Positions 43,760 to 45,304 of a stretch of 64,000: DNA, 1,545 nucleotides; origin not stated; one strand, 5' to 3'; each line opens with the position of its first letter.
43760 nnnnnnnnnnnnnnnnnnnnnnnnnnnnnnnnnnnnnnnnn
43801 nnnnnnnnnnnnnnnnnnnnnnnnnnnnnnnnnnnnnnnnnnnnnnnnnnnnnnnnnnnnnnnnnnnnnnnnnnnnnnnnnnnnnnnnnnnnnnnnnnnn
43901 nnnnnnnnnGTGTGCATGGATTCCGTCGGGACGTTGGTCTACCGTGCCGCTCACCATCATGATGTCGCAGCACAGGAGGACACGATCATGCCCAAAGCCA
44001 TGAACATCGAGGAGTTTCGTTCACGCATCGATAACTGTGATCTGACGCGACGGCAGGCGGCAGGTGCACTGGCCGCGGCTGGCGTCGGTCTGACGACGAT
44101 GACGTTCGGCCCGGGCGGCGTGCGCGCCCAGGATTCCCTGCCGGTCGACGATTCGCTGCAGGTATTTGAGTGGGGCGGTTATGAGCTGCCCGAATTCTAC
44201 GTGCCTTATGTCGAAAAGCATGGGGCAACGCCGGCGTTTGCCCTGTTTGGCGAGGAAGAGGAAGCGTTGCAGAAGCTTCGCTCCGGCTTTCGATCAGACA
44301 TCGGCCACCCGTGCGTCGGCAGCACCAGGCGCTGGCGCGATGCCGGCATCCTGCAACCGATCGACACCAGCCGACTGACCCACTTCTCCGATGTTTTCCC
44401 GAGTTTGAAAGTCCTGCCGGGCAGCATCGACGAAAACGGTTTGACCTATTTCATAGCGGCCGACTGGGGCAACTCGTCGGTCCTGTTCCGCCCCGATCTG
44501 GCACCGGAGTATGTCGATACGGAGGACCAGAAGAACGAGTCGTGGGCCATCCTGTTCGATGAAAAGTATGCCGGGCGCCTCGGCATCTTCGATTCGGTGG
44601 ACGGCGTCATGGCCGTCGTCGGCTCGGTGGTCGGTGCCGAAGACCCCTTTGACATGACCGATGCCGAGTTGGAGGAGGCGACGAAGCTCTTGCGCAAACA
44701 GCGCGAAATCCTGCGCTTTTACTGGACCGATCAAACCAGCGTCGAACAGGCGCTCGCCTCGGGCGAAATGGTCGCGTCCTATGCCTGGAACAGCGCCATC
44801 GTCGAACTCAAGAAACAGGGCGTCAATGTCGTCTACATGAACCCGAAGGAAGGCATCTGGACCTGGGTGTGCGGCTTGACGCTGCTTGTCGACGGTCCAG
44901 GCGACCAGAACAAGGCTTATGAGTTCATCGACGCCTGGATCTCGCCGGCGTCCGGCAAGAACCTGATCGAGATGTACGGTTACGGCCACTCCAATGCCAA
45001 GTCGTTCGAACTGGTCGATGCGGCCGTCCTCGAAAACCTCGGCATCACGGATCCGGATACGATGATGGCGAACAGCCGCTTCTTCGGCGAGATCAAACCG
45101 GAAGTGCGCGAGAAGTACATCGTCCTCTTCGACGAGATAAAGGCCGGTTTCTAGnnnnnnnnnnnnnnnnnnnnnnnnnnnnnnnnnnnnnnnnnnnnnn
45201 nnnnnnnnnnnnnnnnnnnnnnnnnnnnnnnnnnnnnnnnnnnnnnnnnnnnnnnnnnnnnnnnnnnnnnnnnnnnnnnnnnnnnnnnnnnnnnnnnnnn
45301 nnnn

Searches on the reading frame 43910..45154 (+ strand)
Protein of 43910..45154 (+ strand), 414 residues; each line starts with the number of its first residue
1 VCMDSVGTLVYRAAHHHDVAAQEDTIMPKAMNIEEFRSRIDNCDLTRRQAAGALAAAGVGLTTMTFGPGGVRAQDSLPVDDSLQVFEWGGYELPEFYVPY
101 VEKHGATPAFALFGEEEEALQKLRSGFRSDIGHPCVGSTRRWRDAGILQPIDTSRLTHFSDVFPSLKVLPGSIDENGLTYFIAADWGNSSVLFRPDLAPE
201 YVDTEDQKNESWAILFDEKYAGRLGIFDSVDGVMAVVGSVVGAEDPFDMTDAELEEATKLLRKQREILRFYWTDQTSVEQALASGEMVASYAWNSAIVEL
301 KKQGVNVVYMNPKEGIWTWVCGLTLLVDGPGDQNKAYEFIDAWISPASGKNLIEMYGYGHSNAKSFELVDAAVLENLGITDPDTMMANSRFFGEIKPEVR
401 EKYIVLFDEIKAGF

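Call 14: search_protein_families(library=pfam, proteins=[window:43910-45154:+], max_evalue=0.001)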
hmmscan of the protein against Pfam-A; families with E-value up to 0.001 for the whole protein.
window:43910-45154:+ (414 aa): 2 families
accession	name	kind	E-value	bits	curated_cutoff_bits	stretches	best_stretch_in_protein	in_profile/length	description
PF13416.11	SBP_bac_8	-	6.1e-20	72.6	27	1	138-367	49-267/279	Bacterial extracellular solute-binding protein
PF13343.11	SBP_bac_6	-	2.2e-08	34.3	24.6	1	207-357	74-216/245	Bacterial extracellular solute-binding protein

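Call 72: search_protein_families(library=ncbifam, proteins=[window:43910-45154:+], max_evalue=0.01)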
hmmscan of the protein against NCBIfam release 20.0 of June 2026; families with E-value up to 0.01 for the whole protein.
window:43910-45154:+ (414 aa): 3 families
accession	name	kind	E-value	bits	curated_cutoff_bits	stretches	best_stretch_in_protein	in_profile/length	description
NF007962.0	PRK10682.1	equivalog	5.9e-18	65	636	1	80-388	29-344/370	spermidine/putrescine ABC transporter substrate-binding protein PotF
NF007048.0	PRK09501.1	equivalog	7.3e-14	51.4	582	1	80-412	26-346/348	spermidine/putrescine ABC transporter substrate-binding protein PotD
NF041888.1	ABC_SBP_YdcS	equivalog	4.8e-12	45.4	725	1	149-348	106-309/379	putative ABC transporter substrate-binding protein YdcS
